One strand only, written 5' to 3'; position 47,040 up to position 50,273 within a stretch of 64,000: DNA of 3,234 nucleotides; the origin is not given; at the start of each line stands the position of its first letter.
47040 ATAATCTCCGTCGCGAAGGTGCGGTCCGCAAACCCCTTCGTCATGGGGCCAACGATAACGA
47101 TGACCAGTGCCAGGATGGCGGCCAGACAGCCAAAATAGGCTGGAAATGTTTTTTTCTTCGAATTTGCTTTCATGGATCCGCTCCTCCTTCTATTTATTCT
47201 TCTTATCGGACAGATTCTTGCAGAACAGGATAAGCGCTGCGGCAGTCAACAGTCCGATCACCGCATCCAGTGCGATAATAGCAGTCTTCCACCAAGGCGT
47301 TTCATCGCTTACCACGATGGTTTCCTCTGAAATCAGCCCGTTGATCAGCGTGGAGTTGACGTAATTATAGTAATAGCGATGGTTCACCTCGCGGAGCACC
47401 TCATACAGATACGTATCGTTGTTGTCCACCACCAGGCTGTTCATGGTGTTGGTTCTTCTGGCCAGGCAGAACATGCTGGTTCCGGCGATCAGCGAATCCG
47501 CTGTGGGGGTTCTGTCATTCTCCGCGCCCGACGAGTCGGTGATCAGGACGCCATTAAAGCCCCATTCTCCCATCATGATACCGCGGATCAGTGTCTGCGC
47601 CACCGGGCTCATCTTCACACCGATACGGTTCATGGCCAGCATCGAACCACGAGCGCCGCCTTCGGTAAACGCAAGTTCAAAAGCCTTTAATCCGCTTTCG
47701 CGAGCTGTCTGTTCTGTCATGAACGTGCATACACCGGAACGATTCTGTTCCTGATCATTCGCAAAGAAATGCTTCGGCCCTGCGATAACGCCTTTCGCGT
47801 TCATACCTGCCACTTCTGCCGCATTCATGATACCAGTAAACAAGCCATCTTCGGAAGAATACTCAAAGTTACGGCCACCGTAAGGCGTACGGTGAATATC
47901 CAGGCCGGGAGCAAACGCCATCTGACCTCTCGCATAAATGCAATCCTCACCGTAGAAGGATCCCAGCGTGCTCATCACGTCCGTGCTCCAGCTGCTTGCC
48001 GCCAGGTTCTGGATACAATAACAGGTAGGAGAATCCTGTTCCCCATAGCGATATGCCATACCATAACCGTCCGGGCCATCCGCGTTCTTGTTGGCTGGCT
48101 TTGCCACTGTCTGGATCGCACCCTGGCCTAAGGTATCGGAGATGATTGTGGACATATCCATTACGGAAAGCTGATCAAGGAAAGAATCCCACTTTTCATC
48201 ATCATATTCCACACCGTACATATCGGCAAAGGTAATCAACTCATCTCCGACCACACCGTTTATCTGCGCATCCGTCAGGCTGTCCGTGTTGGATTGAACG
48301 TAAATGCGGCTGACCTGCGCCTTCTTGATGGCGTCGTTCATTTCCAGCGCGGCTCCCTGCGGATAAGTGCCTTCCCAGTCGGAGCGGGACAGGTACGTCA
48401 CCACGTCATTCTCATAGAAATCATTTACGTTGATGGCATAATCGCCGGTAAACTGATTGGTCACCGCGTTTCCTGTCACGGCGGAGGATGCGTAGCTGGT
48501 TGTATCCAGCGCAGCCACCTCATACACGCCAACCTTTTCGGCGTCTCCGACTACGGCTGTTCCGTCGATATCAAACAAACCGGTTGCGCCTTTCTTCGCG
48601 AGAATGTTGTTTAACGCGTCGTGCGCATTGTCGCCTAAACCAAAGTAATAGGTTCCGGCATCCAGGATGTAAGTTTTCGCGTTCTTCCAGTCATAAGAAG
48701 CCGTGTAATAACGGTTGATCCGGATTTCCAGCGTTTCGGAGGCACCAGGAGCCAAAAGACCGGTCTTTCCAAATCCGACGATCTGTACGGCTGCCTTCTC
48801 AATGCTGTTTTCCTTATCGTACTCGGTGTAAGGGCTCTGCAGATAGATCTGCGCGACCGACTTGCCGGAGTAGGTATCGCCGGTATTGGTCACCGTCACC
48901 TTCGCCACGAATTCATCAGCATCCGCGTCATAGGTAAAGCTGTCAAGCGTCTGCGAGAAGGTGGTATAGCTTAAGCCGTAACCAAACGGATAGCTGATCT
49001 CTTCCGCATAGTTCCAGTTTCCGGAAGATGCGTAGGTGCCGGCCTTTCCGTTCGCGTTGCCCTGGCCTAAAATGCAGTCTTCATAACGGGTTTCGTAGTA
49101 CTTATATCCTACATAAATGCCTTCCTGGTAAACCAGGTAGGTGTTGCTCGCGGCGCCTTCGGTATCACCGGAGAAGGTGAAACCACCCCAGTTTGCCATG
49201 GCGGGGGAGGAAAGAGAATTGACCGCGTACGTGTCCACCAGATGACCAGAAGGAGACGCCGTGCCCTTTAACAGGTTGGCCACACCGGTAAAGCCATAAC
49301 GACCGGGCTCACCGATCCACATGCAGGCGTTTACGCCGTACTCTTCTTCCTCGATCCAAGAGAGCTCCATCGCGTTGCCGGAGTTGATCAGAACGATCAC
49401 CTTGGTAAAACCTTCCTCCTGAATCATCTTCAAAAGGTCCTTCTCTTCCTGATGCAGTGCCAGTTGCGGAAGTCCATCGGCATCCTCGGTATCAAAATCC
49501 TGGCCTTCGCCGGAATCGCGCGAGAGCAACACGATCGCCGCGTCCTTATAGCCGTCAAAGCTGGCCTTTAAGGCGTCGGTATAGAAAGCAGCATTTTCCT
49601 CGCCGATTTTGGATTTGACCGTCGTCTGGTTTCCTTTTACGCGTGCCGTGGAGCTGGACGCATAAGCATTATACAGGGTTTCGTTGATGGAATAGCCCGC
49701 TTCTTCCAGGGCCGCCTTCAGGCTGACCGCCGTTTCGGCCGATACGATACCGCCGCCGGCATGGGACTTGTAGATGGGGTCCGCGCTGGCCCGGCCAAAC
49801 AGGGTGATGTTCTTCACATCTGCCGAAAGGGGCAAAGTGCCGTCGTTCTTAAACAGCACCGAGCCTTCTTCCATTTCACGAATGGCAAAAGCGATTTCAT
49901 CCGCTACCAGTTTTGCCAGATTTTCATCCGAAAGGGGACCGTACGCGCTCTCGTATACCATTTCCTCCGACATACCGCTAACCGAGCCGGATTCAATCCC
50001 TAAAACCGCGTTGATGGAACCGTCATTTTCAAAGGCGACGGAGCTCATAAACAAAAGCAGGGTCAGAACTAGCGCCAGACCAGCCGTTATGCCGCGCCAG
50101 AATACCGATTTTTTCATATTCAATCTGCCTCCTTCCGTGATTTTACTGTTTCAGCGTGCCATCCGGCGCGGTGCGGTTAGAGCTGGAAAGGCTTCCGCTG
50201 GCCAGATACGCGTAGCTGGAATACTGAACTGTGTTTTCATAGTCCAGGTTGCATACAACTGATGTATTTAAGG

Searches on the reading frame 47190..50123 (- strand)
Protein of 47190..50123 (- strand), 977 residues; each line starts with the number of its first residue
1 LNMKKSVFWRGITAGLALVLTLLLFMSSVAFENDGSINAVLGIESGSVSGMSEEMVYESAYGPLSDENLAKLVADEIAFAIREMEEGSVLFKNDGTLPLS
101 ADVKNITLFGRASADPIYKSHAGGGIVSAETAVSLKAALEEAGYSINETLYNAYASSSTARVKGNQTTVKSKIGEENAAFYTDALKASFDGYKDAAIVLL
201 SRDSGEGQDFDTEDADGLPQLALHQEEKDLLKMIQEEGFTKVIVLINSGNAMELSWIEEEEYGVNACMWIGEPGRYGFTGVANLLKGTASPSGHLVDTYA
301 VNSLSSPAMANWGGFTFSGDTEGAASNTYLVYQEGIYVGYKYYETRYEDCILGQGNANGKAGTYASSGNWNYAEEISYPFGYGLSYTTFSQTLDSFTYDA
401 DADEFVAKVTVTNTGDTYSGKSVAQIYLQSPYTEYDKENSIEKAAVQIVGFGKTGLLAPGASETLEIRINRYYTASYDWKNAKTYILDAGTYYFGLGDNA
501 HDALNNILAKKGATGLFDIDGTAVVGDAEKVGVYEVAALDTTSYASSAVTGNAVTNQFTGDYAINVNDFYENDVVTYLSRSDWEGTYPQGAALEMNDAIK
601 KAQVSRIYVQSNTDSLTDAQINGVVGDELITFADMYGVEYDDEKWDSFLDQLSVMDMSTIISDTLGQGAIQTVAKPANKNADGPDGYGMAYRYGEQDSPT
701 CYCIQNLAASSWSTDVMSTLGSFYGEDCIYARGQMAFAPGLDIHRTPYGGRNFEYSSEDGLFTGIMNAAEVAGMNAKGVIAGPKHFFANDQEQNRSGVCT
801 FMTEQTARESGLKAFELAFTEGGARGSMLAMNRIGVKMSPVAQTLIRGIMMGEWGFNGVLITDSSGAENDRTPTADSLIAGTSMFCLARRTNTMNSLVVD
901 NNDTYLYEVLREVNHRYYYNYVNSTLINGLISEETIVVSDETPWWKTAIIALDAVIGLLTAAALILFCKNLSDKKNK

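Call 62: search_protein_families(library=pfam, proteins=[window:47190-50123:-], max_evalue=0.001)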
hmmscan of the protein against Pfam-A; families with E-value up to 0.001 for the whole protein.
window:47190-50123:- (977 aa): 3 families
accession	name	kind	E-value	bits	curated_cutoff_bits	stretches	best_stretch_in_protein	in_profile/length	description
PF01915.27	Glyco_hydro_3_C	-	7.4e-24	85.3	31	1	89-340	2-200/200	Glycosyl hydrolase family 3 C-terminal domain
PF00933.27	Glyco_hydro_3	-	5.1e-14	52.9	27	1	708-866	91-254/316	Glycosyl hydrolase family 3 N terminal domain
PF14310.12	Fn3-like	-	5e-08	33.4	25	1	423-499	2-70/71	Fibronectin type III-like domain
